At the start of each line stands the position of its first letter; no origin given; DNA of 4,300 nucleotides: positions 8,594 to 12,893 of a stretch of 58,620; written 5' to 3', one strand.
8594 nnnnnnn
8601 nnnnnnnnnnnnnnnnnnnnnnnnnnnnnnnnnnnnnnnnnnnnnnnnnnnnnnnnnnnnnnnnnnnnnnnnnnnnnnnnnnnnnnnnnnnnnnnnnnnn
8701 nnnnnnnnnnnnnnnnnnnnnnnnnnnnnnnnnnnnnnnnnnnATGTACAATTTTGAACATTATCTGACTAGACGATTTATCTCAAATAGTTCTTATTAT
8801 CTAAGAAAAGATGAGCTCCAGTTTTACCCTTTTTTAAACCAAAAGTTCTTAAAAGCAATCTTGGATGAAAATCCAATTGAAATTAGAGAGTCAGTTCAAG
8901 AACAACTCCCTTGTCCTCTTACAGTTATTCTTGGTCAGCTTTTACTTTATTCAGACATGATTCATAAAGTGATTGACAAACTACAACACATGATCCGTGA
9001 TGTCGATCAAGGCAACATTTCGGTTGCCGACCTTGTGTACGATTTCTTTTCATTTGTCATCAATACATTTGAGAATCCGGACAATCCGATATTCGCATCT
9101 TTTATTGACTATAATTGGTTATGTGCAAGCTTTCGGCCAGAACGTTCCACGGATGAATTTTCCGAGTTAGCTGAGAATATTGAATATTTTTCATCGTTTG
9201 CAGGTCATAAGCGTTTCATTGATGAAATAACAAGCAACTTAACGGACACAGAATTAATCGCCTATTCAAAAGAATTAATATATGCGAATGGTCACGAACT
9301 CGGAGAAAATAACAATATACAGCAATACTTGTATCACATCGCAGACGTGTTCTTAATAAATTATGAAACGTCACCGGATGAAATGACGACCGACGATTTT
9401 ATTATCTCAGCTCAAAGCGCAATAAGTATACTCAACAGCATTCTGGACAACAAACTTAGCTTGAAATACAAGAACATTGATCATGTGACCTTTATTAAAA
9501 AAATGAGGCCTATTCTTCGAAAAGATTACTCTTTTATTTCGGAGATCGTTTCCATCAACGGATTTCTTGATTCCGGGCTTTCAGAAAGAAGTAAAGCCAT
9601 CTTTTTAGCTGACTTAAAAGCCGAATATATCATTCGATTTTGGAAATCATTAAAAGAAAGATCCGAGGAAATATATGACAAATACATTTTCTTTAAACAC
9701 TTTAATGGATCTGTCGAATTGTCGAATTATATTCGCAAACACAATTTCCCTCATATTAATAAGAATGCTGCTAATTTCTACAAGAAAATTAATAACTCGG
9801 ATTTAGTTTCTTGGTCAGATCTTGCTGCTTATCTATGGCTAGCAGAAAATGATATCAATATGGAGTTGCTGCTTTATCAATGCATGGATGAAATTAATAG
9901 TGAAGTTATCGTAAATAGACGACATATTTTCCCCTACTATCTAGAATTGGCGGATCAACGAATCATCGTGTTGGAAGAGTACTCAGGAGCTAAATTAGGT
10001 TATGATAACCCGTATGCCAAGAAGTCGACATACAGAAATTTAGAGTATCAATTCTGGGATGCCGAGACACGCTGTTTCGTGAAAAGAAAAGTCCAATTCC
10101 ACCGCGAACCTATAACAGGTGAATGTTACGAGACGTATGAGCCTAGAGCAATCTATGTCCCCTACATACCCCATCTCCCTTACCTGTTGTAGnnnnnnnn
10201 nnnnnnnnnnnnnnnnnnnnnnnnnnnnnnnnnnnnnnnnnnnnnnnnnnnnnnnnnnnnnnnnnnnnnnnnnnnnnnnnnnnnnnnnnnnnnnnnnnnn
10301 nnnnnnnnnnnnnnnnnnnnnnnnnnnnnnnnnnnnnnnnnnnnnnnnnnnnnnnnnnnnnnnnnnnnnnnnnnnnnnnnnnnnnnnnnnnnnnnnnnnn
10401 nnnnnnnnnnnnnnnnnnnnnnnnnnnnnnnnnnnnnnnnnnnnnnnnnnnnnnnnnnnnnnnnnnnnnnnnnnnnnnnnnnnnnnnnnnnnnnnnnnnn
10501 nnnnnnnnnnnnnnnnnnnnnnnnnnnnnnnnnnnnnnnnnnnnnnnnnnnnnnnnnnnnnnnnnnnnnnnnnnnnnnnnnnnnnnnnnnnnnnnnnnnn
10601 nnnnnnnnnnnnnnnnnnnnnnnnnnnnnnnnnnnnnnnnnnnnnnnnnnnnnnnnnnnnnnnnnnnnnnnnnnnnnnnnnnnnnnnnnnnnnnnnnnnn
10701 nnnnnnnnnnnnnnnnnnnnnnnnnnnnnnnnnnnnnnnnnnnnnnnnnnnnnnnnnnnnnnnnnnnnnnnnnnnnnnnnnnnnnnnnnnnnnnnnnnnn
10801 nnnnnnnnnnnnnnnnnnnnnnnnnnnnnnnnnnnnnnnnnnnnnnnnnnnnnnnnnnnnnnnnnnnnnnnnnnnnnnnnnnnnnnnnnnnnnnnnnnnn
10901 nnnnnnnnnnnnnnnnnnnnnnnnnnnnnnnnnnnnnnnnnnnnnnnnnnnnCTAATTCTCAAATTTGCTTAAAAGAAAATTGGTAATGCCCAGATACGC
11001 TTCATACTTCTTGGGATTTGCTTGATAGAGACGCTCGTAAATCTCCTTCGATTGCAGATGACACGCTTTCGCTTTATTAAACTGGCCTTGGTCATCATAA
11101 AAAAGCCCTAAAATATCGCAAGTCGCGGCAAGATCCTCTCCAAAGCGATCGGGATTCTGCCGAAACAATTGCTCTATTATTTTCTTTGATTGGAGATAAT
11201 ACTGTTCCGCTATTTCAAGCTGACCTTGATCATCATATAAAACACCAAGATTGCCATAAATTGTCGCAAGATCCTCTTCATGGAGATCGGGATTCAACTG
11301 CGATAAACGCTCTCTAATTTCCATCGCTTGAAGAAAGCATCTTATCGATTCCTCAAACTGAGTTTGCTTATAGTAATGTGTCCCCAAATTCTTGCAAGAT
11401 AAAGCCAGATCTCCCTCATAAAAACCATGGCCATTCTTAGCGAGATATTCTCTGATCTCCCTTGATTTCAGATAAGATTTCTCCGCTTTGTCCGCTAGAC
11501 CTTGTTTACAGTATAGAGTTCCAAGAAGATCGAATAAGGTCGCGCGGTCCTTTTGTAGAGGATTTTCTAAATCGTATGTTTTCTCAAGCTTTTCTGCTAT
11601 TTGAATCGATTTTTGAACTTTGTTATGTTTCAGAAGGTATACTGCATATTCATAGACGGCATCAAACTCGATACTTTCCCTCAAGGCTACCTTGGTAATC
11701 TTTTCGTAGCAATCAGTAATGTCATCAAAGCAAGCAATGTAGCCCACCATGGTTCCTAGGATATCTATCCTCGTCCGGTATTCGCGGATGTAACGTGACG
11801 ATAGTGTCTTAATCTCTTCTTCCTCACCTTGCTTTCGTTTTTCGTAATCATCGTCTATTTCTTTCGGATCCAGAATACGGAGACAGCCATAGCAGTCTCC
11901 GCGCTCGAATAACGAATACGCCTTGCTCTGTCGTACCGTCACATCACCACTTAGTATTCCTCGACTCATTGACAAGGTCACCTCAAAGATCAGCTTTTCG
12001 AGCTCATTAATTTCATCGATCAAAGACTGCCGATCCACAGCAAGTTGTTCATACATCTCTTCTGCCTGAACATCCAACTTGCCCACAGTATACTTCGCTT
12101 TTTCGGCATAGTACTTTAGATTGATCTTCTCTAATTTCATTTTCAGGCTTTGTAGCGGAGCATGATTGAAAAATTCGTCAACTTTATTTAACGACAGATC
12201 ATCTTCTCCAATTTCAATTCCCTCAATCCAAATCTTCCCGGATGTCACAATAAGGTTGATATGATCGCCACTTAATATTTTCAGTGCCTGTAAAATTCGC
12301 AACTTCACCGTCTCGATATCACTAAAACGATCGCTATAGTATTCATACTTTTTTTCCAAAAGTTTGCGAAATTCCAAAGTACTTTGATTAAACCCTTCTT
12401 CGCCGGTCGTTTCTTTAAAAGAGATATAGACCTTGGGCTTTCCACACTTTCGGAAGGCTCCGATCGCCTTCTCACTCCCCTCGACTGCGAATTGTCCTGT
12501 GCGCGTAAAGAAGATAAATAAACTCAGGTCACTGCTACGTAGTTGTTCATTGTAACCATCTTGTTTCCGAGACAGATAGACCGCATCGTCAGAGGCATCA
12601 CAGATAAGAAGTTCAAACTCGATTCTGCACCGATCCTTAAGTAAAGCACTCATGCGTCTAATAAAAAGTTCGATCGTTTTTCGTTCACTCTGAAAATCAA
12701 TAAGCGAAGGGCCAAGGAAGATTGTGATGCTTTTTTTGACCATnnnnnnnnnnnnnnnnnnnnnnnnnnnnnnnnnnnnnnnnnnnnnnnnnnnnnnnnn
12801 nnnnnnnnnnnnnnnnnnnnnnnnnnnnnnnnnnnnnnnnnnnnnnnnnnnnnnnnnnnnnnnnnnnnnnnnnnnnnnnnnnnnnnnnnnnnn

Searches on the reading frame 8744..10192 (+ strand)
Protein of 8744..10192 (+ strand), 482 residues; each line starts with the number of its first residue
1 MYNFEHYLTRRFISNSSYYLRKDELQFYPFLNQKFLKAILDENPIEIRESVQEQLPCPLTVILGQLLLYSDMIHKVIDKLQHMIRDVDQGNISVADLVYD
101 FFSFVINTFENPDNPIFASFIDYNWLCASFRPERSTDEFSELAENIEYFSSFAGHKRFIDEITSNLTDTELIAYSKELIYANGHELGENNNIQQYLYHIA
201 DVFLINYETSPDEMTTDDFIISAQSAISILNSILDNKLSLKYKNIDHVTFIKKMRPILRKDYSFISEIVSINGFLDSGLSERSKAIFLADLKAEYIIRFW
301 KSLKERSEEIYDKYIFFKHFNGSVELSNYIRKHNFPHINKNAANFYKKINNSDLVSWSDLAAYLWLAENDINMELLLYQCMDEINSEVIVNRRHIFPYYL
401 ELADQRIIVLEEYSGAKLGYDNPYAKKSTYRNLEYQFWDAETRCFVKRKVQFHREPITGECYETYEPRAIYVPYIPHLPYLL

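Call 7: search_protein_families(library=pfam, proteins=[window:8744-10192:+], max_evalue=0.01)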
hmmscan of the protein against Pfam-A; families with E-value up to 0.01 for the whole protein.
window:8744-10192:+ (482 aa): 0 families

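Call 8: search_protein_families(library=ncbifam, proteins=[window:8744-10192:+], max_evalue=0.01)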
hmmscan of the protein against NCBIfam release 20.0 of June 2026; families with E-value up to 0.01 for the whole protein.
window:8744-10192:+ (482 aa): 0 families

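Call 10: search_protein_families(library=padloc, proteins=[window:8744-10192:+], max_evalue=1)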
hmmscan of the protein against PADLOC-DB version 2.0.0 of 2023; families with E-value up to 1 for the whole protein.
window:8744-10192:+ (482 aa): 0 families

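Call 14: find_homologous_proteins(query=window:8744-10192:+, max_evalue=0.001)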
Query window:8744-10192:+ (482 aa): 1 proteins with E <= 0.001 among 5809 candidates.
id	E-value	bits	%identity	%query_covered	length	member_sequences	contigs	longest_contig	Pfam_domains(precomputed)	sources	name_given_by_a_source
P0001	0.0e+0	1088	100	100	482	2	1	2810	-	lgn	-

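Call 31: find_encoding_contigs(protein=P0001, flank=10000)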
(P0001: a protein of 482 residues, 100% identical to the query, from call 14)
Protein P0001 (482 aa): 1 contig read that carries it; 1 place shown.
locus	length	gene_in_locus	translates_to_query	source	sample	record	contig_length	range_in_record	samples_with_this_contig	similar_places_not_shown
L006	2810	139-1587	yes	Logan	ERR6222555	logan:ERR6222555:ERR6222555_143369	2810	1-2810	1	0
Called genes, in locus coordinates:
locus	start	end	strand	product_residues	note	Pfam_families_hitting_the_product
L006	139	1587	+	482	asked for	-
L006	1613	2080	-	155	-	-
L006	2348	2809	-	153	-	?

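Call 36: search_protein_representatives(protein=window:8744-10192:+)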
Query: 482 residues. Proteins with E-value up to 0.001 (for the whole library): 1; up to 1e-10: 1; up to 1e-30: 1. The best 1 are listed.
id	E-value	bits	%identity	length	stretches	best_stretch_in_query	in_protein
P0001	0.0e+00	1088.3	100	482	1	1-482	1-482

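Call 58: predict_structure(protein=window:8744-10192:+)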
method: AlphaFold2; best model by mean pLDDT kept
length: 482 residues; sequences in the alignment: 1
mean_pLDDT: 38.3   pTM: 0.25
mean pLDDT of the five models: 38.3, 32.8, 31.6, 31.3, 31.3
residues with pLDDT >= 90: 0; 70-90: 1; 50-70: 35; < 50: 446
segments of 3 or more residues with pLDDT < 50: 1-62, 64-70, 94-96, 110-482
pLDDT, mean of each block of 10 residues (from residue 1): 30 29 32 41 42 42 48 59 61 52 55 41 36 36 35 34 34 35 35 43 41 38 40 37 41 45 39 40 42 39 38 30 32 34 35 36 35 31 31 33 36 30 32 41 44 39 37 28 28
secondary structure, 60 per line:
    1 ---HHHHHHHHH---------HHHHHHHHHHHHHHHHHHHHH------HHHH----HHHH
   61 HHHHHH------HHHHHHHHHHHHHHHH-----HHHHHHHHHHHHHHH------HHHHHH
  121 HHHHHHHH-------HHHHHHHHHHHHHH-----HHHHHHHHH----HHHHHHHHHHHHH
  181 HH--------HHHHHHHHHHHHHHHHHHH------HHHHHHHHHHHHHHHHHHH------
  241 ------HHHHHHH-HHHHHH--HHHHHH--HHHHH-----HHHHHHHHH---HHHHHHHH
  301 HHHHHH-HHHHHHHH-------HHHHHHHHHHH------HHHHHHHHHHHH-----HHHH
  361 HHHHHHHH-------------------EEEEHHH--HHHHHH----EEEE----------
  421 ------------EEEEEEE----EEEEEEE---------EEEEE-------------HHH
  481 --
elements in order: H4-12 H22-42 H49-52 H57-66 H73-88 H94-108 H115-128 H136-149 H155-163 H168-182 H191-209 H216-234 H247-253 H255-260 H263-268 H271-275 H281-289 H293-306 H308-315 H323-333 H340-351 H357-368 E388-391 H397-402 E407-410 E433-439 E444-450 E460-464

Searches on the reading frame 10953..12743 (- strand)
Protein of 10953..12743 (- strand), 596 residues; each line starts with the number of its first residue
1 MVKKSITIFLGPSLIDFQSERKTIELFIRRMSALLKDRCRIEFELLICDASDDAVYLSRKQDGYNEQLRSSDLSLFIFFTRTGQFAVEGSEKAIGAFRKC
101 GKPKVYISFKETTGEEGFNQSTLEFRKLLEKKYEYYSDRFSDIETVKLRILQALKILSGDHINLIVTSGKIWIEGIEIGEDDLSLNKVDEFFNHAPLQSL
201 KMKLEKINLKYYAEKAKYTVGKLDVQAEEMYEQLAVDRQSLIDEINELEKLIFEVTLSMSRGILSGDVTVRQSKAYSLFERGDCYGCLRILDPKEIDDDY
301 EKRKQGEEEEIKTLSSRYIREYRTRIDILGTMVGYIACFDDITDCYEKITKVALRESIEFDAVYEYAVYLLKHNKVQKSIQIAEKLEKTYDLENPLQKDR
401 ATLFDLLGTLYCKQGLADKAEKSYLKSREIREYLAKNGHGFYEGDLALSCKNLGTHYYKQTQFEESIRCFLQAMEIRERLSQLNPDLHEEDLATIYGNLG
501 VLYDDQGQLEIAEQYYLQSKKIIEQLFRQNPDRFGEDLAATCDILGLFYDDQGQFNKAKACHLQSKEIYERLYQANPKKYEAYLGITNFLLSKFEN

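Call 7: search_protein_families(library=pfam, proteins=[window:10953-12743:-], max_evalue=0.01)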
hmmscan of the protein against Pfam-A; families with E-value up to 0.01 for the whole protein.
window:10953-12743:- (596 aa): 8 families
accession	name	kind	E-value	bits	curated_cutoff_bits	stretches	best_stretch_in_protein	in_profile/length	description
PF13374.12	TPR_10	-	1.7e-19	69.6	27.5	2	492-527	1-36/42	Tetratricopeptide repeat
PF13424.12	TPR_12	-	4.9e-17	62.3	30.1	1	452-523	8-75/77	Tetratricopeptide repeat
PF00515.34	TPR_1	-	1.5e-11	44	27.8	2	494-521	2-29/34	Tetratricopeptide repeat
PF13181.12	TPR_8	-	4.9e-10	39.2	25.7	1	493-523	1-31/34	Tetratricopeptide repeat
PF13176.12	TPR_7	-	2.9e-09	36.7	27.9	0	449-480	1-32/36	Tetratricopeptide repeat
PF24885.1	TPR_NPHP3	-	4.8e-09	36.4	100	1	452-575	104-219/239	Nephrocystin-3 TPR domain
PF07719.23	TPR_2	-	1.1e-08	35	27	1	448-477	2-31/34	Tetratricopeptide repeat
PF13431.12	TPR_17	-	0.00066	20.2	24.4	0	495-514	15-34/34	Tetratricopeptide repeat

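Call 8: search_protein_families(library=ncbifam, proteins=[window:10953-12743:-], max_evalue=0.01)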
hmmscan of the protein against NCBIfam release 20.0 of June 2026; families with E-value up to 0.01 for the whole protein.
window:10953-12743:- (596 aa): 2 families
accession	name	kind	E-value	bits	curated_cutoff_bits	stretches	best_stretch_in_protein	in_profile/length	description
TIGR02917.1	PEP_TPR_lipo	equivalog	0.0012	16.8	312.2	1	369-431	440-495/899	XrtA/PEP-CTERM system TPR-repeat protein PrsT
NF002725.1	PRK02603.1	equivalog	0.0059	16.6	143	0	410-534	37-154/173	photosystem I assembly protein Ycf3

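Call 10: search_protein_families(library=padloc, proteins=[window:10953-12743:-], max_evalue=1)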
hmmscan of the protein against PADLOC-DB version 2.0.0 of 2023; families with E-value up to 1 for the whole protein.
window:10953-12743:- (596 aa): 1 family
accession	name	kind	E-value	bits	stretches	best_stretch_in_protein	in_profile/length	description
PDLC01169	TPR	-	8.7e-05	20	2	493-571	109-181/252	TPR repeats containing protein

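Call 45: find_homologous_proteins(query=window:10953-12743:-, max_evalue=0.001)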
Query window:10953-12743:- (596 aa): 51 proteins with E <= 0.001 among 8000 candidates.
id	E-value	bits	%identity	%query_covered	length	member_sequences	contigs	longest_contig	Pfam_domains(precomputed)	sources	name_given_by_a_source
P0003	0.0e+0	1319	100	100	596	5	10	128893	PF00515.35,PF13424.13,PF13176.13,PF24885.2,PF13181.13,PF07719.24,PF13374.13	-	-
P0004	4.8e-178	612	38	98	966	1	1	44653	PF13431.13,PF10363.16,PF10952.16,PF13176.13,PF24885.2,PF13428.13,PF27155.1,PF13374.13,PF00515.35,PF13424.13,PF14938.13,PF13432.13,PF13181.13,PF07719.24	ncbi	-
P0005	7.7e-153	528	37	98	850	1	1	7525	PF13431.13,PF10952.16,PF13176.13,PF24885.2,PF13428.13,PF13374.13,PF17874.8,PF00515.35,PF13424.13,PF14938.13,PF13432.13,PF13181.13,PF07719.24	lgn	-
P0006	7.4e-151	522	38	98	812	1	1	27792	PF13431.13,PF10363.16,PF10952.16,PF13176.13,PF24885.2,PF13428.13,PF13374.13,PF17874.8,PF00515.35,PF13424.13,PF14938.13,PF13181.13,PF07719.24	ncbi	-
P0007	4.0e-137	477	30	98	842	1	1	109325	PF13431.13,PF10952.16,PF13176.13,PF24885.2,PF13428.13,PF13374.13,PF17874.8,PF00515.35,PF13424.13,PF14938.13,PF13181.13,PF07719.24,PF13174.13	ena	-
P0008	4.5e-137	476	30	98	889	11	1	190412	PF13431.13,PF17874.8,PF00515.35,PF10952.16,PF13424.13,PF13176.13,PF24885.2,PF13428.13,PF13181.13,PF07719.24,PF13374.13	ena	-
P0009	2.5e-136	474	31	98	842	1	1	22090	PF13431.13,PF10952.16,PF13176.13,PF24885.2,PF13428.13,PF13374.13,PF17874.8,PF00515.35,PF13424.13,PF14938.13,PF13181.13,PF07719.24,PF13174.13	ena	-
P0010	9.3e-136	472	30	98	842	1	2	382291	PF13431.13,PF10952.16,PF13176.13,PF24885.2,PF13428.13,PF13374.13,PF17874.8,PF00515.35,PF13424.13,PF14938.13,PF13181.13,PF07719.24,PF13174.13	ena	-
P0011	1.2e-135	472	31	98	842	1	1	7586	PF13431.13,PF10952.16,PF13176.13,PF24885.2,PF13428.13,PF13374.13,PF17874.8,PF00515.35,PF13424.13,PF14938.13,PF13181.13,PF07719.24,PF13174.13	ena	-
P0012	3.4e-135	470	31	98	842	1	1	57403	PF13431.13,PF10952.16,PF13176.13,PF24885.2,PF13428.13,PF13374.13,PF17874.8,PF00515.35,PF13424.13,PF14938.13,PF13181.13,PF07719.24,PF13174.13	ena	-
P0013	1.3e-134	468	30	98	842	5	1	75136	PF13431.13,PF10952.16,PF13176.13,PF24885.2,PF13428.13,PF13374.13,PF17874.8,PF00515.35,PF13424.13,PF14938.13,PF13181.13,PF07719.24,PF13174.13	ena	-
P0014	1.4e-134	468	35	98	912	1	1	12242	PF28544.1,PF09986.16,PF10952.16,PF13176.13,PF24885.2,PF13428.13,PF02899.24,PF13374.13,PF14559.13,PF17874.8,PF00515.35,PF13424.13,PF13432.13,PF20188.5,PF13181.13,PF07719.24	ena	-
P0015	5.9e-125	436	29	98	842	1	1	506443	PF13431.13,PF10952.16,PF13176.13,PF24885.2,PF13428.13,PF13374.13,PF17874.8,PF00515.35,PF13424.13,PF13432.13,PF13181.13,PF07719.24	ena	-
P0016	4.5e-124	433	31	98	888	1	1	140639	PF13431.13,PF17874.8,PF00515.35,PF10952.16,PF13424.13,PF13176.13,PF24885.2,PF13428.13,PF13181.13,PF07719.24,PF13374.13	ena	-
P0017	5.0e-119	417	37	98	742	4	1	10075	PF13431.13,PF00515.35,PF10952.16,PF13424.13,PF13176.13,PF24885.2,PF13428.13,PF13181.13,PF07719.24,PF13374.13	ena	-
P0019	1.4e-116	409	39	100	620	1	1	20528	PF13431.13,PF10952.16,PF13176.13,PF24885.2,PF13428.13,PF27155.1,PF13374.13,PF00515.35,PF13424.13,PF13432.13,PF13181.13,PF07719.24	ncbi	-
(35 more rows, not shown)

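Call 54: find_encoding_contigs(protein=P0019, flank=8000, max_places=2)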
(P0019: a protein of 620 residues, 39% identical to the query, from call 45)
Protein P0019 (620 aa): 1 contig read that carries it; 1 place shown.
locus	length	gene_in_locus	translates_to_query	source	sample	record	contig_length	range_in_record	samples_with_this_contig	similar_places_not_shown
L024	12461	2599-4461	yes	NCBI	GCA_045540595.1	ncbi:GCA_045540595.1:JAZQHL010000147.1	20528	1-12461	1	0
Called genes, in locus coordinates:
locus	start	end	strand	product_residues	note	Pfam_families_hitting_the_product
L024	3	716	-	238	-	?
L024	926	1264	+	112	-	PF12650:DUF3784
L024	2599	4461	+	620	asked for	PF24885:TPR_NPHP3, PF00515:TPR_1 (weak), PF13424:TPR_12, PF13374:TPR_10 (weak), PF00515:TPR_1 (weak), PF13181:TPR_8 (weak), PF13374:TPR_10, PF13374:TPR_10, +10 more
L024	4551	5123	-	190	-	PF03167:UDG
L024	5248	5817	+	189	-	PF06130:PTAC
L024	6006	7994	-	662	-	PF13802:Gal_mutarotas_2, PF01055:Glyco_hydro_31_2nd, PF21365:Glyco_hydro_31_3rd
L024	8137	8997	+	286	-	PF02645:DegV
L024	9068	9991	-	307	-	PF01297:ZnuA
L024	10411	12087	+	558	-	PF00501:AMP-binding, PF13193:AMP-binding_C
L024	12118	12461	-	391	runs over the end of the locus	PF14907:NTP_transf_5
